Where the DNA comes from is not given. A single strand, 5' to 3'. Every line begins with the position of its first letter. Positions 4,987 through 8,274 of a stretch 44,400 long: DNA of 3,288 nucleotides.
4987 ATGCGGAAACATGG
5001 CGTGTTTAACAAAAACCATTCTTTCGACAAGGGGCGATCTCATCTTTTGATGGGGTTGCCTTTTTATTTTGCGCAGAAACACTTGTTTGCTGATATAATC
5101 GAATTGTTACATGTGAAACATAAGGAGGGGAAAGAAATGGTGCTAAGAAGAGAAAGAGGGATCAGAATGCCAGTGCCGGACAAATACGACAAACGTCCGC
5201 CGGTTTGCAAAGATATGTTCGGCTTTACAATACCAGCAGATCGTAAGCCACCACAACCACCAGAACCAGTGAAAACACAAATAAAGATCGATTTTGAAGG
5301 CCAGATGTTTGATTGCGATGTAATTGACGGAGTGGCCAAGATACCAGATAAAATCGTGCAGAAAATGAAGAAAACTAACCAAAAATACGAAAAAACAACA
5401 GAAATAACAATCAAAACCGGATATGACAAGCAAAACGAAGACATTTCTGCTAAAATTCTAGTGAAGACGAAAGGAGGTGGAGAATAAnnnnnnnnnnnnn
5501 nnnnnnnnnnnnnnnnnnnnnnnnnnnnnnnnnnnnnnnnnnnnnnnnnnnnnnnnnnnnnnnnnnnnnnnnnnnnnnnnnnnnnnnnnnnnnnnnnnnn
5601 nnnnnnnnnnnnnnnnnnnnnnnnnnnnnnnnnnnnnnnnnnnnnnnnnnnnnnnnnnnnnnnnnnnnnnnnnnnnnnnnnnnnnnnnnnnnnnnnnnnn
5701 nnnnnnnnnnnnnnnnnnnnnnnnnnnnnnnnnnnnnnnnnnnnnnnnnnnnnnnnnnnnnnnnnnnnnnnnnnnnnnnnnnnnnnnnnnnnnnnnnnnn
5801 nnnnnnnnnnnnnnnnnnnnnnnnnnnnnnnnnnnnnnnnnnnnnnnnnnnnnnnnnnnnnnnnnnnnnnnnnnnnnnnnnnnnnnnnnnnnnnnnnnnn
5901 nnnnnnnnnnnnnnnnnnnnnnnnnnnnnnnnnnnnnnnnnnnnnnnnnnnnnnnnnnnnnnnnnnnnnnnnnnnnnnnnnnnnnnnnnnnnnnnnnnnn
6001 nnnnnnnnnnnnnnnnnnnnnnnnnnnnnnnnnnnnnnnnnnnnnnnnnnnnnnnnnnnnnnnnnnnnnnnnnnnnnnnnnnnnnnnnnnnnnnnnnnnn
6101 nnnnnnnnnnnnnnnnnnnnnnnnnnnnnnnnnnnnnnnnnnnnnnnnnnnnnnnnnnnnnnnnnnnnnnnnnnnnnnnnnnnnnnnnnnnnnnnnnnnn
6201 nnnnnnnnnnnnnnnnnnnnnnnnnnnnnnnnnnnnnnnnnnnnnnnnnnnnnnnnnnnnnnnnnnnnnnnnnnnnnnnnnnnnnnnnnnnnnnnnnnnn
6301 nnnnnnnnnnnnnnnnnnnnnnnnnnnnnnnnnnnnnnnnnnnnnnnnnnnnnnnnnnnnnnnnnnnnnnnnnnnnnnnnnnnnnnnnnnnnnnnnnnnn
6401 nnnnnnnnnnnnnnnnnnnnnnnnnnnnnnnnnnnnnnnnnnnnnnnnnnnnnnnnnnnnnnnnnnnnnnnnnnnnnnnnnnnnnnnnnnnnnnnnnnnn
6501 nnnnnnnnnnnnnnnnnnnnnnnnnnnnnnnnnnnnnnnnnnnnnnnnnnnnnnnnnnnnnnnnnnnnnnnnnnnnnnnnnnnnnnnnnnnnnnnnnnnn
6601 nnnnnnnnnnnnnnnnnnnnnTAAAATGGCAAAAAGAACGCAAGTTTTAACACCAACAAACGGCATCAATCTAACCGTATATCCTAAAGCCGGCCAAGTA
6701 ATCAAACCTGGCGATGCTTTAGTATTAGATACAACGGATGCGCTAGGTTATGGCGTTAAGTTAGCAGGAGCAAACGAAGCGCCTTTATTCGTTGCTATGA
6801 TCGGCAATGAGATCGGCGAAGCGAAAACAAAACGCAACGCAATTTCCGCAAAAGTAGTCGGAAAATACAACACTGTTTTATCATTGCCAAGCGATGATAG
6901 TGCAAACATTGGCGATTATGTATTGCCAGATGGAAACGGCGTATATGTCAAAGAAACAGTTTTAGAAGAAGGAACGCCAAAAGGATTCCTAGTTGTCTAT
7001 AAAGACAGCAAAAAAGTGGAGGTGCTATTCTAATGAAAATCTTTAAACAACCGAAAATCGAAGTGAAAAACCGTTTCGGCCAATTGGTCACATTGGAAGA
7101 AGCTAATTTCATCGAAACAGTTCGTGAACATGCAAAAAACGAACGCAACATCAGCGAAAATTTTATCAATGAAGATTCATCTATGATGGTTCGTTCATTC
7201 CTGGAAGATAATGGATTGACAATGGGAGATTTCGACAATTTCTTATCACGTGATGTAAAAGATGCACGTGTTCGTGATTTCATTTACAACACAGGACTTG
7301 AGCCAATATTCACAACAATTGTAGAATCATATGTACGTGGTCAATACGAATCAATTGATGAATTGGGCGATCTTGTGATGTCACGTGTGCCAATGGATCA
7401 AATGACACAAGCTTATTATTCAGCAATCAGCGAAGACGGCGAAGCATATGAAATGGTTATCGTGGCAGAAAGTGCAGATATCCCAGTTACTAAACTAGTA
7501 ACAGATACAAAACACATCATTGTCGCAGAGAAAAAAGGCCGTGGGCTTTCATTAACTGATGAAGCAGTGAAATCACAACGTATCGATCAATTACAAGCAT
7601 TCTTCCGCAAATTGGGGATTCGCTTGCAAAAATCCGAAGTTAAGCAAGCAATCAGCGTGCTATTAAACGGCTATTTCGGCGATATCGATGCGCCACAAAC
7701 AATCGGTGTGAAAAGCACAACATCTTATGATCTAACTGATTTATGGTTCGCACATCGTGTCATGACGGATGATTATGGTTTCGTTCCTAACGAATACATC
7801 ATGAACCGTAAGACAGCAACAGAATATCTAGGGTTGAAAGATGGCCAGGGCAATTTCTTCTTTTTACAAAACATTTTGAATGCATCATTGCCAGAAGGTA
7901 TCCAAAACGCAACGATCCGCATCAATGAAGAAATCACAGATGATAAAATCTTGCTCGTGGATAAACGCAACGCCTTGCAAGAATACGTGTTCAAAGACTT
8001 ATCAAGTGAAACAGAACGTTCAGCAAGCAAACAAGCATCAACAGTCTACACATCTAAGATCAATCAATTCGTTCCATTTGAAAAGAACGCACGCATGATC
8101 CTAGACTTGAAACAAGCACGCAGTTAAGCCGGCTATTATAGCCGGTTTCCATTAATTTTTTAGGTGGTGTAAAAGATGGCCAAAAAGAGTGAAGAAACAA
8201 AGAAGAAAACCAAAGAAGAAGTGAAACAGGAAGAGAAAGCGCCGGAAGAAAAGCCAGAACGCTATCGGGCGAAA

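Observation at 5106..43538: Recurrent 14-bp inverted repeat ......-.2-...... in four places, three immediately upstream of an RBS; two copies share about 35 nt including the RBS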

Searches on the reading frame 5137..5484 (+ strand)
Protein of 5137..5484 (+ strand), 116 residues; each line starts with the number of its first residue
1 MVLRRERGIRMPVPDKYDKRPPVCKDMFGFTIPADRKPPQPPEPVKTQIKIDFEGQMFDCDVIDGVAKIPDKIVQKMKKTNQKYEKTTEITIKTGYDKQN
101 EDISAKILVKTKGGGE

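Call 72: search_protein_families(library=phrogs, max_evalue=0.00001, proteins=[window:5137-5484:+])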
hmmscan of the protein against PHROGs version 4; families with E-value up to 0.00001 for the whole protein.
window:5137-5484:+ (116 aa): 0 families

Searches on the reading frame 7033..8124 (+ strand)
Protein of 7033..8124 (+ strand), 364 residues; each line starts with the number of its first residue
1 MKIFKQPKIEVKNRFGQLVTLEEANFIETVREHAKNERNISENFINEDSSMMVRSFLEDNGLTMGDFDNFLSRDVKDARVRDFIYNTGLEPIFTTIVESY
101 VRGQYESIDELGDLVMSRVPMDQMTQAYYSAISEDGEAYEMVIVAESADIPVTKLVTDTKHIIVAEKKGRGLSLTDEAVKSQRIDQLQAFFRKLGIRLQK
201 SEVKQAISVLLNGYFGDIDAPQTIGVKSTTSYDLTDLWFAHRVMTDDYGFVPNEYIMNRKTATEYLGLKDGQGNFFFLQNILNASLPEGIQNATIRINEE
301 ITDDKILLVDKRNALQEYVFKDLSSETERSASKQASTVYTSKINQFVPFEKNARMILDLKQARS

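Call 72: search_protein_families(library=phrogs, max_evalue=0.00001, proteins=[window:7033-8124:+])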
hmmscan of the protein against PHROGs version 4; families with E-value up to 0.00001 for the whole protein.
window:7033-8124:+ (364 aa): 3 families
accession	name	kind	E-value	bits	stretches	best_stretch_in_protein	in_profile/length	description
phrog_3922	-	head and packaging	7.7e-21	75.7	1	129-360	125-360/362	major head protein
phrog_1650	-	head and packaging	1.2e-12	48.7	1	140-313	72-251/300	major head protein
phrog_544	-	head and packaging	1.3e-06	29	1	143-348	62-262/282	major head protein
